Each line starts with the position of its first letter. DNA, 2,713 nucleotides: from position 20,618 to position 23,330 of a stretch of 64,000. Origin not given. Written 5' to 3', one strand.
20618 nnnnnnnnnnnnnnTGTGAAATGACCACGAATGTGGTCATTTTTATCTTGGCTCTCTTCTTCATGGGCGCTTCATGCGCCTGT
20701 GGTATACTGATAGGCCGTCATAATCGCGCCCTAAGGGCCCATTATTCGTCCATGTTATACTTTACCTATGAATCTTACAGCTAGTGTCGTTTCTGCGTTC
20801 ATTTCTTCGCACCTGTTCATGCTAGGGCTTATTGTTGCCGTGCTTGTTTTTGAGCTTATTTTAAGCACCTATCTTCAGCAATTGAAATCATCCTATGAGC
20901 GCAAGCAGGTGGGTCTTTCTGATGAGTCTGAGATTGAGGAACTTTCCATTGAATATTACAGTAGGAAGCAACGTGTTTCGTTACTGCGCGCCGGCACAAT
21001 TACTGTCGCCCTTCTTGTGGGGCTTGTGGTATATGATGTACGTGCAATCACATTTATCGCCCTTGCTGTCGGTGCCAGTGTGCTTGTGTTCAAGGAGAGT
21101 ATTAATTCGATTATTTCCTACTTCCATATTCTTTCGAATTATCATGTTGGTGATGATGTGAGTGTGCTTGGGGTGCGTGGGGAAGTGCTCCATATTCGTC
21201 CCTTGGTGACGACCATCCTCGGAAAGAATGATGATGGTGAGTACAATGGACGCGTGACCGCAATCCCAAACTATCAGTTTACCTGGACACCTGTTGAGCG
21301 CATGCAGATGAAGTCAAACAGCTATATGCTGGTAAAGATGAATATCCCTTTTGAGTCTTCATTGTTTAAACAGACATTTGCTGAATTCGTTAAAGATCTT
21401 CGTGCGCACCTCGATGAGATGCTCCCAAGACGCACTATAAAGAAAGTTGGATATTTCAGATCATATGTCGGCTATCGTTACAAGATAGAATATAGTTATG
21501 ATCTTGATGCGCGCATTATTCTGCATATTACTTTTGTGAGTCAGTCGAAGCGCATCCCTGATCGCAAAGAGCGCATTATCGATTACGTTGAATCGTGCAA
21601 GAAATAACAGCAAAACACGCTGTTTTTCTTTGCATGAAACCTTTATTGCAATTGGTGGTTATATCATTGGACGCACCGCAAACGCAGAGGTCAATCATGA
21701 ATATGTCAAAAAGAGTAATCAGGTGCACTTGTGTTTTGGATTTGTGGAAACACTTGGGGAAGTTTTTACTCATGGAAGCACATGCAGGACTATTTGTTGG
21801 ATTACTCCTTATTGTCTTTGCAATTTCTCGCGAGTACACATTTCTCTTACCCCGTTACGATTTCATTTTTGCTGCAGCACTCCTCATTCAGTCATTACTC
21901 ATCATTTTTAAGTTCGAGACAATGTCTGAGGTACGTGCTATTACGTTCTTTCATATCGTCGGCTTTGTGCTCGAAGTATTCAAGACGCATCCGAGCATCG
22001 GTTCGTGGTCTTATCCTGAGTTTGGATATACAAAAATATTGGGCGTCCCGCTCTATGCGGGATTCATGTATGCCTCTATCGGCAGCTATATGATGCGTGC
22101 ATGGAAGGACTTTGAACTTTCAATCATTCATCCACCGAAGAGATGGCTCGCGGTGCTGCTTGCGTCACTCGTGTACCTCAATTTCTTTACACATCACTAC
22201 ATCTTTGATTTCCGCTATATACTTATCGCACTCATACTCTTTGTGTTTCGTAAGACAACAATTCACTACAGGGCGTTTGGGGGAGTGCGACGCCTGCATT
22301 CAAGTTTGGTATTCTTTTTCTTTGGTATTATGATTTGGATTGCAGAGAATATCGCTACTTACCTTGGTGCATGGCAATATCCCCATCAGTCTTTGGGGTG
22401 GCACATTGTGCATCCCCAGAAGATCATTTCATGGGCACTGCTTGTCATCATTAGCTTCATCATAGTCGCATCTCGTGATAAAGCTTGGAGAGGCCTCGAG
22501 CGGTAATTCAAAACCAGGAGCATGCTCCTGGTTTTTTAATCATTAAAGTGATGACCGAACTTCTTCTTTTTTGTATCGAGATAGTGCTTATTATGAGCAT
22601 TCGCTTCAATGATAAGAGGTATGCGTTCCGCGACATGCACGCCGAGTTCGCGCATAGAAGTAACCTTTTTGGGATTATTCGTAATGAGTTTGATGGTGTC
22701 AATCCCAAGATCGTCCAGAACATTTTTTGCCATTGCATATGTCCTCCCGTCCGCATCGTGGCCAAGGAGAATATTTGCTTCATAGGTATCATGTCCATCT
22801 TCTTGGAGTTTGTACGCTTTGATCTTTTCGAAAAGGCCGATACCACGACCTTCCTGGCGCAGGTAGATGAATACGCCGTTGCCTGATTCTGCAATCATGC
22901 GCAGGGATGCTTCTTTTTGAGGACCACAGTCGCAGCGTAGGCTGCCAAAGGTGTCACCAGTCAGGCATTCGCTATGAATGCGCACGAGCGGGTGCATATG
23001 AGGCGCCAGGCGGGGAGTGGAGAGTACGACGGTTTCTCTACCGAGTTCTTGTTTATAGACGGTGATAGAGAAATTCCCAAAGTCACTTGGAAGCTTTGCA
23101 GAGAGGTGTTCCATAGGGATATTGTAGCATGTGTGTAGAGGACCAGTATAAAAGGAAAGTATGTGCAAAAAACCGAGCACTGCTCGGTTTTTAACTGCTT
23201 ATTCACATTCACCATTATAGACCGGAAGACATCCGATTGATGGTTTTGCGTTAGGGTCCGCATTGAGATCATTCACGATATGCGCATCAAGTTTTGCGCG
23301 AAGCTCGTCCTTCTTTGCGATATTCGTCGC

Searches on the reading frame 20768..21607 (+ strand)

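Call 38: search_protein_families(library=pfam, proteins=[window:20768-21607:+], max_evalue=0.01)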
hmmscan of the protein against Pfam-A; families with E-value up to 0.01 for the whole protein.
window:20768-21607:+ (279 aa): 1 family
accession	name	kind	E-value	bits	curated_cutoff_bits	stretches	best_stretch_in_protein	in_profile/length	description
PF00924.24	MS_channel_2nd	-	0.0042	17.6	20.2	0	114-175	5-62/68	Mechanosensitive ion channel, beta-domain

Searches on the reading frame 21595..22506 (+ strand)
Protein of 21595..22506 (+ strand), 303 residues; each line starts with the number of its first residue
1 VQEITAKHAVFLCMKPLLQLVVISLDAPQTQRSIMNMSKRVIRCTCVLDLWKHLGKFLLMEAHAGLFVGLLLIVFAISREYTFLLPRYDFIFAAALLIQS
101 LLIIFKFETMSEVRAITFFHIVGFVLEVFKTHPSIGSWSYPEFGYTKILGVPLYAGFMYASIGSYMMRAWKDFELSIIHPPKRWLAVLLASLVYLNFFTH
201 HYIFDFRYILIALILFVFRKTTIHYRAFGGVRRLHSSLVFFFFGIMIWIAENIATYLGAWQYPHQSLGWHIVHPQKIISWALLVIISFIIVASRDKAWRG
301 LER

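Call 38: search_protein_families(library=pfam, proteins=[window:21595-22506:+], max_evalue=0.01)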
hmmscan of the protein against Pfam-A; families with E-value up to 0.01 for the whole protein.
window:21595-22506:+ (303 aa): 1 family
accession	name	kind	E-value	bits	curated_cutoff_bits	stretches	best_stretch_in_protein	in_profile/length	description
PF05675.17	DUF817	-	3e-85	286.1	25.9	1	55-288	3-237/237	Protein of unknown function (DUF817)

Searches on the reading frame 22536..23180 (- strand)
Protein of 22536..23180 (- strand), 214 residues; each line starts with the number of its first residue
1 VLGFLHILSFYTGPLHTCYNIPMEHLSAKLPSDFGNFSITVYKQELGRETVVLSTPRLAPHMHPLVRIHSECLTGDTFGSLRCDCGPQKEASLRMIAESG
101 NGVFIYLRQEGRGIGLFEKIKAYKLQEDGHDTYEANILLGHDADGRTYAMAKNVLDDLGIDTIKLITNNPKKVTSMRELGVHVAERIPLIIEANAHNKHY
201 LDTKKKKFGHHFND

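Call 38: search_protein_families(library=pfam, proteins=[window:22536-23180:-], max_evalue=0.01)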
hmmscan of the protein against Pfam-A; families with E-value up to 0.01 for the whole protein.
window:22536-23180:- (214 aa): 1 family
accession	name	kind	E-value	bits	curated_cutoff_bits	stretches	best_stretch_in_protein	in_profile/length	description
PF00925.25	GTP_cyclohydro2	-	7.5e-57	191.9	23.3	1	27-188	5-165/165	GTP cyclohydrolase II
